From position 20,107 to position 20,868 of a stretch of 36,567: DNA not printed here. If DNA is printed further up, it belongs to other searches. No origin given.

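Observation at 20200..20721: Low-GC membrane-anchored gene inserted immediately upstream of phd-doc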

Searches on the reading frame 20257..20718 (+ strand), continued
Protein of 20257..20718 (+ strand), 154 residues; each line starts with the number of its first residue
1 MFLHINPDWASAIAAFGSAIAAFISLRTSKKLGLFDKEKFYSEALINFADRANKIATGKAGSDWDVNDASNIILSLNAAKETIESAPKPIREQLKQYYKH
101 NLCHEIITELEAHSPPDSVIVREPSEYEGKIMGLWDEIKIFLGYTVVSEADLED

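Call 54: search_protein_families(library=pfam, alignment_id=A1, max_evalue=1)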
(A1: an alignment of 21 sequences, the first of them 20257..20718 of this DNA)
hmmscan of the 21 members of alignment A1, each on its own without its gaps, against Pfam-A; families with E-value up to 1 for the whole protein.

A. member 1, window:20257-20718:+ (154 aa): 3 families
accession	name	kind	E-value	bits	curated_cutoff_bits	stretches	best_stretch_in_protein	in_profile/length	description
PF00542.24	Ribosomal_L12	-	0.025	15.3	25.9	1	74-96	25-47/67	Ribosomal protein L7/L12 C-terminal domain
PF25541.1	TBCA_PH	-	0.18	11.9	27.8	1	66-107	21-62/139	PH domain-containing proteins, TBCA domain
PF24136.1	DUF7403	-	0.2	12.2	27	1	66-101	11-45/106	Domain of unknown function (DUF7403)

B. families by the number of members that match (of 21 scanned): 27 families (the first 25 are shown)
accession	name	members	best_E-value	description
PF10997.13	Amj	2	0.0035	Alternate to MurJ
PF24072.1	T7_gp14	2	0.06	T7 virus internal virion protein gp14 family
PF08861.15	DUF1828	1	0.0028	Domain of unknown function DUF1828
PF14235.11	DUF4337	1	0.0066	Domain of unknown function (DUF4337)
PF07111.17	HCR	1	0.0096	Alpha helical coiled-coil rod protein (HCR)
PF12061.13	NB-LRR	1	0.018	Late blight resistance protein R1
PF06558.17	SecM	1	0.024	Secretion monitor precursor protein (SecM)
PF00542.24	Ribosomal_L12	1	0.025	Ribosomal protein L7/L12 C-terminal domain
PF01412.23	ArfGap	1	0.025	Putative GTPase activating protein for Arf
PF20531.3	DUF6746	1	0.044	Family of unknown function (DUF6746)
PF18433.6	DUF5610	1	0.048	Domain of unknown function (DUF5610)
PF23703.1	DExH18_N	1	0.049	DExH-box ATP-dependent RNA helicase DExH18, N-terminal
PF06730.16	FAM92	1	0.053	FAM92 protein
PF05960.17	DUF885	1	0.058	Bacterial protein of unknown function (DUF885)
PF00443.35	UCH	1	0.061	Ubiquitin carboxyl-terminal hydrolase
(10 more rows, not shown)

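Call 55: search_solved_structures(query=A1, max_evalue=10)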
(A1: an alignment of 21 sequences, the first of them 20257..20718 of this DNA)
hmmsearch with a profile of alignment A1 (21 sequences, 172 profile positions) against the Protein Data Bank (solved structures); distinct sequences matched with E-value up to 10: 2.
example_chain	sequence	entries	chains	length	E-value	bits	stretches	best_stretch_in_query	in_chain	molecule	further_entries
5nc6_B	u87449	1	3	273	0.8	12.5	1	10-67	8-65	Peptidoglycan N-acetylglucosamine deacetylase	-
6yb1_A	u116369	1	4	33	8.9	9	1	7-32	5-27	K2-CCTM-VbIc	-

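Call 56: find_encoding_contigs(protein=P0016, flank=7000, max_places=3)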
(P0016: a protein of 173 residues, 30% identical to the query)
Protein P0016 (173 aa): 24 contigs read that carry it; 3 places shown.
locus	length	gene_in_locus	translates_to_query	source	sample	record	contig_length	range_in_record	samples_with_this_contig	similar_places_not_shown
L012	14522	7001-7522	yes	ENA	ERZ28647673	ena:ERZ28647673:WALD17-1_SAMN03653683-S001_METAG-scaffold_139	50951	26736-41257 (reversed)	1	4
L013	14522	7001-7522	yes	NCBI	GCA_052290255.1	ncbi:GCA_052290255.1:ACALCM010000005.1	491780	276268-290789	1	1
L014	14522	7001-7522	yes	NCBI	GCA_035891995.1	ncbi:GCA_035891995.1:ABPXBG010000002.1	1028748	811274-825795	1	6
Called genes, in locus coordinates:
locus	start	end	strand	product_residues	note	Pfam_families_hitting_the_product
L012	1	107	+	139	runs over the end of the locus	-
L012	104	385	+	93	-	-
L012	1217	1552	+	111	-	PF25694:N_peptide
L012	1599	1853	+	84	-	PF26917:Phage_APSE1_p49 (weak)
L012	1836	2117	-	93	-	-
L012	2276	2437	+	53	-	-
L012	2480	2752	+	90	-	-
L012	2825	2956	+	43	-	PF02061:Lambda_CIII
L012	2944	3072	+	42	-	PF06301:Lambda_Kil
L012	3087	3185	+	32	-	-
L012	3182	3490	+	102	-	-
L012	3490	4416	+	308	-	PF03837:RecT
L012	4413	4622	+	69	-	PF01978:TrmB (weak), PF13412:HTH_24 (weak)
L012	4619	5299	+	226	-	PF09588:YqaJ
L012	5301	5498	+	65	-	-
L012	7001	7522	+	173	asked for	-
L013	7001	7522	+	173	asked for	-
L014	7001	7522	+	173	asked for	-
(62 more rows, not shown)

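Call 57: find_encoding_contigs(protein=P0047, flank=7000, max_places=2)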
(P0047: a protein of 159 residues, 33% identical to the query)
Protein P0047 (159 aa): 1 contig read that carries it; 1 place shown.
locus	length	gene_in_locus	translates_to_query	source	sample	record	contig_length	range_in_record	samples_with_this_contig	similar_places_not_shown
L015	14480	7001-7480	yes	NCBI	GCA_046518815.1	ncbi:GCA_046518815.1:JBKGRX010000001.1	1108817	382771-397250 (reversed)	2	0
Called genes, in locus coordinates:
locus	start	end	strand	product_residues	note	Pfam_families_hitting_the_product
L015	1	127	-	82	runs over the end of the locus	-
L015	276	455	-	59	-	-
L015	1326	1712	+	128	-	-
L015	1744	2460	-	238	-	PF01381:HTH_3 (weak), PF00717:Peptidase_S24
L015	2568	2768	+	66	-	PF09048:Cro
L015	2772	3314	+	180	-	PF06254:YdaT_toxin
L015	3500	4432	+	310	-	PF04492:Phage_rep_O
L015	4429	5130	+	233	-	PF06992:Phage_lambda_P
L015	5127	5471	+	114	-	-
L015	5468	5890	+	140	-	-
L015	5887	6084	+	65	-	-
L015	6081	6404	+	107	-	-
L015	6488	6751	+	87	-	-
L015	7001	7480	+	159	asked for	-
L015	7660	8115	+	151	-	-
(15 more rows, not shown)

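Call 58: find_encoding_contigs(protein=P0055, flank=7000, max_places=3)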
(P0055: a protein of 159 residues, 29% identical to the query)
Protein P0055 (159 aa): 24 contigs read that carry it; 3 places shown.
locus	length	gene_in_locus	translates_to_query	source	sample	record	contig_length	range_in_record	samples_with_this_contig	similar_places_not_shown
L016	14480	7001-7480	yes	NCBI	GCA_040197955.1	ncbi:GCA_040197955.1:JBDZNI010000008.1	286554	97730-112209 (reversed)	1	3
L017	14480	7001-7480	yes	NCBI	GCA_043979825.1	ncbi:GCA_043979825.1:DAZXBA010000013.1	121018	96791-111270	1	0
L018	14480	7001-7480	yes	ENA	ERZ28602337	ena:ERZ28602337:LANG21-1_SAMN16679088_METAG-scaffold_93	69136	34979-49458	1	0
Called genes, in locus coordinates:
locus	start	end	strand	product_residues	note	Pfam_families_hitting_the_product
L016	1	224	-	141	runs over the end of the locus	PF01381:HTH_3 (weak)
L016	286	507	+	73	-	PF15943:YdaS_toxin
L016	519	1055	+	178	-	PF06254:YdaT_toxin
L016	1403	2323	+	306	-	PF04492:Phage_rep_O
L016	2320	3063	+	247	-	PF06992:Phage_lambda_P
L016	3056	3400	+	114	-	PF06163:DUF977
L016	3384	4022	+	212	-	-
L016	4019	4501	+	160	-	-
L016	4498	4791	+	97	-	PF13935:Ead_Ea22 (weak)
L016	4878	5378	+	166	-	-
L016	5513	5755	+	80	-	-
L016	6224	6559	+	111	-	-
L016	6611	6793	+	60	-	-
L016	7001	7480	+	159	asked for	-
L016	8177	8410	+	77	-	-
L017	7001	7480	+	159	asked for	-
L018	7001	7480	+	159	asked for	-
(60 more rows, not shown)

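Call 59: find_encoding_contigs(protein=P0005, flank=7000, max_places=2)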
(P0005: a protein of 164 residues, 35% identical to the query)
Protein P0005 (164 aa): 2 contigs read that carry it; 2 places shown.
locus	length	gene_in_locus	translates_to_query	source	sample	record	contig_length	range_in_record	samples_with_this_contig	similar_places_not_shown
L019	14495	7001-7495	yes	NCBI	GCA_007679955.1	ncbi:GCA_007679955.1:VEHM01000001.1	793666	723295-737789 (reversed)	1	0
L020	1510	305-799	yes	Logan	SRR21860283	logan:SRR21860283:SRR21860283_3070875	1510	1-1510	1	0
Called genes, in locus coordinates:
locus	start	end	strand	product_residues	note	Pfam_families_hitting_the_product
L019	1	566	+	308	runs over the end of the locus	PF26567:BstA_C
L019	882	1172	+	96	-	PF25694:N_peptide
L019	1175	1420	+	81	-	-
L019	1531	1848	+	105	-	PF27050:Phage_P22_Y8K6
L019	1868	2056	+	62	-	PF23768:DUF7167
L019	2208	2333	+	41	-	-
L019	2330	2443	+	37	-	-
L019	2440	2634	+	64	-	-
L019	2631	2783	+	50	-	-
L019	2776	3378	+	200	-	PF04404:ERF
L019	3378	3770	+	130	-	PF00436:SSB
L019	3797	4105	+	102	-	-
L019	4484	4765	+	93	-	-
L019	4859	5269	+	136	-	-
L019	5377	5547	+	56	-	-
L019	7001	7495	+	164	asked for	-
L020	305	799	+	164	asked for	-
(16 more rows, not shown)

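Call 68: get_annotated_region(hit=H64, flank=5000)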
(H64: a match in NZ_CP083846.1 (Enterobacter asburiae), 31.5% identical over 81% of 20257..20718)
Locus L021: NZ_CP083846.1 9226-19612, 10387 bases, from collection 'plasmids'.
description: Enterobacter asburiae strain 16773-yvys plasmid p16773_4, complete sequence
organism: Enterobacter asburiae (NCBI taxid 61645)
taxonomy: Bacteria; Pseudomonadota; Gammaproteobacteria; Enterobacterales; Enterobacteriaceae; Enterobacter; Enterobacter asburiae
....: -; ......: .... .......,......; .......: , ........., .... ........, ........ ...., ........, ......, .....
typing (MOB-suite, as given by PLSDB): non-mobilizable
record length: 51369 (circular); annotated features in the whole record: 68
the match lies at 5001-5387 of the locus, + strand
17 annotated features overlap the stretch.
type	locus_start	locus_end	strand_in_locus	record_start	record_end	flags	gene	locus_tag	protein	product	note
CDS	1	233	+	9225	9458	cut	-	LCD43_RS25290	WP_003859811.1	helix-turn-helix domain-containing protein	-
CDS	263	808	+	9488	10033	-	-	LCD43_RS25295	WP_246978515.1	toxin YdaT family protein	-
CDS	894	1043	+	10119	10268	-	-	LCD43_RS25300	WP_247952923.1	hypothetical protein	-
CDS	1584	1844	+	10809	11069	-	-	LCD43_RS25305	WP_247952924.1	hypothetical protein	-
CDS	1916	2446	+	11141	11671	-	-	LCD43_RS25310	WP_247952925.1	hypothetical protein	-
CDS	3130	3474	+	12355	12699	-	-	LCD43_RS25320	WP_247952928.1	transcriptional regulator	-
CDS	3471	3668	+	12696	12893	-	-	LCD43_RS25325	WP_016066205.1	hypothetical protein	-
CDS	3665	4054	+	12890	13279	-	-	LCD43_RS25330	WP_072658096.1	ead/Ea22-like family protein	-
CDS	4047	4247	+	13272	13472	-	-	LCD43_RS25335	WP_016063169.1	hypothetical protein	-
CDS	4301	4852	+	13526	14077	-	-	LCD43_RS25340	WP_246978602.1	DUF551 domain-containing protein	-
CDS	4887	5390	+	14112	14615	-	-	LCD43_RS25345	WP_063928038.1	hypothetical protein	-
CDS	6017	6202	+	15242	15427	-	-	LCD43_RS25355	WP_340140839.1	NinE family protein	-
CDS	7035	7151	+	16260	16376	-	-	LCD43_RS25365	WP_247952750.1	hypothetical protein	-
CDS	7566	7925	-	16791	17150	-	-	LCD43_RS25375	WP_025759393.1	Arc family DNA-binding protein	-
CDS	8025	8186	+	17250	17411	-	-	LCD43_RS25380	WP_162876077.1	hypothetical protein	-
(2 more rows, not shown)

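Call 69: get_annotated_region(hit=H63, flank=5000)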
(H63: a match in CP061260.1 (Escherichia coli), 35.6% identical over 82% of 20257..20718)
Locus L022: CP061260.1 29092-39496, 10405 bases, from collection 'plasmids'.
description: Escherichia coli strain STEC1080 plasmid pSTEC1018_2, complete sequence
organism: Escherichia coli (NCBI taxid 562)
taxonomy: Bacteria; Pseudomonadota; Gammaproteobacteria; Enterobacterales; Enterobacteriaceae; Escherichia; Escherichia coli
host: -; source: Homo sapiens,cell culture; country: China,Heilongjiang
typing (MOB-suite, as given by PLSDB): non-mobilizable
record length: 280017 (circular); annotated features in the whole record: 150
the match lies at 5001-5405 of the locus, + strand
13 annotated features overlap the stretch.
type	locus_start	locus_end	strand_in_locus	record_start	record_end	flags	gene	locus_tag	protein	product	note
CDS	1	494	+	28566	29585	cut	-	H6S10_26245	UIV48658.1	replication protein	-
CDS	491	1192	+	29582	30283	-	-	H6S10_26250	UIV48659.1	Replication protein P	-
CDS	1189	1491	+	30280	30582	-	-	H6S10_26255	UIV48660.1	protein ren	-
CDS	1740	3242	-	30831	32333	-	-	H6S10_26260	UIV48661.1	DUF4041 domain-containing protein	-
CDS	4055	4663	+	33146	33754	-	-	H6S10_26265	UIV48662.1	hypothetical protein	-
CDS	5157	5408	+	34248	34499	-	-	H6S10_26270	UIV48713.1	hypothetical protein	-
CDS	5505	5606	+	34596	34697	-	-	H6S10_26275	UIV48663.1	hypothetical protein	-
CDS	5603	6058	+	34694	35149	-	ybcN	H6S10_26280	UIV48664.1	DNA base-flipping protein YbcN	-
CDS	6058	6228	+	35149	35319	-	-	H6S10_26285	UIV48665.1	hypothetical protein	-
CDS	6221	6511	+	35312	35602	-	-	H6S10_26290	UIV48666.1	DUF1364 domain-containing protein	-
CDS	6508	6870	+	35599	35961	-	rusA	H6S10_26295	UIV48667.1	crossover junction endodeoxyribonuclease RusA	-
CDS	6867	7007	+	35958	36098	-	-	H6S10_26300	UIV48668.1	YlcG family protein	-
CDS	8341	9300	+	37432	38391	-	-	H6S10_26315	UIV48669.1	DUF523 and DUF1722 domain-containing protein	-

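Call 74: find_encoding_contigs(protein=P0012, flank=5000, max_places=2)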
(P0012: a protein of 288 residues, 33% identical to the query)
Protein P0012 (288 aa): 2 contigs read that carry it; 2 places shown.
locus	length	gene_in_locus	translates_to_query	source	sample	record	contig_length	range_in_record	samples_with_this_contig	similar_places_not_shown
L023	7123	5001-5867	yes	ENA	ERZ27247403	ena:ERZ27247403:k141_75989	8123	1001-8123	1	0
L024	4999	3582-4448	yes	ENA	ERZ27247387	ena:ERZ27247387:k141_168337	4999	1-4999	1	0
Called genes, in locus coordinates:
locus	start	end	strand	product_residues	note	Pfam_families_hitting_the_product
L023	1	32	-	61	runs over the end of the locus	PF07358:DUF1482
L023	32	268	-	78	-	-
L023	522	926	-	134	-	-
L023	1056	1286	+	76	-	PF15943:YdaS_toxin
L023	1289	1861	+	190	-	PF06254:YdaT_toxin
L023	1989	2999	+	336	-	PF04492:Phage_rep_O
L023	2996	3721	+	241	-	PF06992:Phage_lambda_P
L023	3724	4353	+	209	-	-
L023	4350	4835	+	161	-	-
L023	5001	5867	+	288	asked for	-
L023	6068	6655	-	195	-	PF01381:HTH_3 (weak), PF15943:YdaS_toxin (weak), PF13443:HTH_26 (weak), PF01381:HTH_3 (weak)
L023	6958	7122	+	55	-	?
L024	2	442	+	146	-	?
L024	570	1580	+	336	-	PF04492:Phage_rep_O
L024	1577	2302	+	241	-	PF06992:Phage_lambda_P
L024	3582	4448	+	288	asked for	-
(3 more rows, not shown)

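Call 78: fold_search(model_id=the predicted structure, library=pdb)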
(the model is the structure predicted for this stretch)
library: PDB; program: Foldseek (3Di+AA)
matches with E <= 10: 148; with E <= 0.001: 0
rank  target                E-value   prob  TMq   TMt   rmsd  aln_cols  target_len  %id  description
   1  9y9y_A                5.0e-01  0.63  0.38  0.19  10.8       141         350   16  Crystal structure of DNA integrity scanning protein DisA from Mycobacterium tuberculosis in complex with cyclic di-AMP (released 2025-09-24)
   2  5w93_C                5.0e-01  0.28  0.23  0.29   9.7       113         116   16  p130Cas complex with paxillin LD1 (released 2017-09-06)
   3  9y9y_D                5.9e-01  0.66  0.40  0.21  10.1       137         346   14  Crystal structure of DNA integrity scanning protein DisA from Mycobacterium tuberculosis in complex with cyclic di-AMP (released 2025-09-24)
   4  8h38_H                8.1e-01  0.12  0.19  0.17  14.5       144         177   13  Cryo-EM Structure of the KBTBD2-CRL3~N8-CSN(mutate) complex (released 2023-10-11)
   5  4jeh_B                1.1e+00  0.12  0.22  0.16  13.6       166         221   11  Crystal Structure of Munc18a and Syntaxin1 lacking N-peptide complex (released 2013-07-17)
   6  3he0_C                1.2e+00  0.15  0.26  0.23  12.1       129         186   16  The Structure of a Putative Transcriptional Regulator TetR Family Protein from Vibrio parahaemolyticus. (released 2009-07-07)
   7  7y0d_A                1.2e+00  0.38  0.39  0.20  10.9       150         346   13  Cryo-EM structure of the Mycobacterium smegmatis DNA integrity scanning protein (MsDisA). (released 2023-02-08)
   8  9y4s_E                1.5e+00  0.30  0.36  0.20  10.6       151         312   12  Crystal structure of DNA integrity scanning protein (DisA) from Mycobacterium tuberculosis in complex with cyclic di-A (released 2025-09-17)
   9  2oer_A                1.5e+00  0.21  0.32  0.28  12.2       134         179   13  Probable Transcriptional Regulator from Pseudomonas aeruginosa (released 2007-01-30)
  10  3vpr_B                1.5e+00  0.16  0.30  0.26   9.2       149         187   11  Crystal Structure of a TetR Family Transcriptional Regulator PfmR from Thermus thermophilus HB8 (released 2012-07-11)
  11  1zk8_A                1.5e+00  0.20  0.29  0.26  11.6       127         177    9  Crystal structure of transcriptional regulator from Bacillus cereus ATCC 14579 (released 2005-06-14)
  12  8qae_C                1.7e+00  0.23  0.28  0.40  14.2       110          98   11  X-ray crystal structure of a de novo designed single-chain antiparallel 6-helix alpha-helical barrel, sc-apCC-6-SLLA (released 2024-07-03)
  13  6dg6_D                1.8e+00  0.14  0.24  0.32  10.8       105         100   13  Structure of a de novo designed Interleukin-2/Interleukin-15 mimetic (released 2019-01-16)
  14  1zk8_B                1.9e+00  0.18  0.30  0.27   9.3       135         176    7  Crystal structure of transcriptional regulator from Bacillus cereus ATCC 14579 (released 2005-06-14)
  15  9y4s_B                2.1e+00  0.10  0.23  0.12  17.0       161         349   17  Crystal structure of DNA integrity scanning protein (DisA) from Mycobacterium tuberculosis in complex with cyclic di-A (released 2025-09-17)
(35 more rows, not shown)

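Call 86: search_dna_similar(query=P0016, collection=phages, mode=protein, max_rows=40, max_evalue=0.001)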
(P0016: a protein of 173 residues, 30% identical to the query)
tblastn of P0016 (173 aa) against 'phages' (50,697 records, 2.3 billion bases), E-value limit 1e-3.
Records with a match: 2; places in all: 2; records where one place covers at least 80% of the query: 2.
Best place of each record, by identity: <60% 2.
By first word of the organism name: Erwinia 2.
By host as written in the record: Erwinia horticola 2.
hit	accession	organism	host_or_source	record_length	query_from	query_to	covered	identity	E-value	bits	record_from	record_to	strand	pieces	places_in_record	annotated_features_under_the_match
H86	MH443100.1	Erwinia phage vB_EhrS_49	Erwinia horticola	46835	1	166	96%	38.0%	5e-20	92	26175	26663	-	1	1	hypothetical protein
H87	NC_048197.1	Erwinia phage vB_EhrS_49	Erwinia horticola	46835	1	166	96%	38.0%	5e-20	92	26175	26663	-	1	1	hypothetical protein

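Call 87: search_dna_similar(query=P0010, collection=phages, mode=protein, max_rows=40, max_evalue=0.001)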
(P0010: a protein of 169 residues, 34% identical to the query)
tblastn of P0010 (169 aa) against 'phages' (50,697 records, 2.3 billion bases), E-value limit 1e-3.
Records with a match: 2; places in all: 2; records where one place covers at least 80% of the query: 2.
Best place of each record, by identity: 60-80% 2.
By first word of the organism name: Escherichia 2.
By host as written in the record: Escherichia coli str. K-12 substr. MG1655 1; Escherichia coli C 1.
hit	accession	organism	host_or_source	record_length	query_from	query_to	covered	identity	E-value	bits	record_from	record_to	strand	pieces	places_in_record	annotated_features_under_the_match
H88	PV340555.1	Escherichia phage PhiR26_1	Escherichia coli str. K-12 substr. ...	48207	1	169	100%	63.3%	3e-59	204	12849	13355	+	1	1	hypothetical protein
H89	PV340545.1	Escherichia phage PhiR5_1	Escherichia coli C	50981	3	169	99%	62.9%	3e-58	200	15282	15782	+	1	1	hypothetical protein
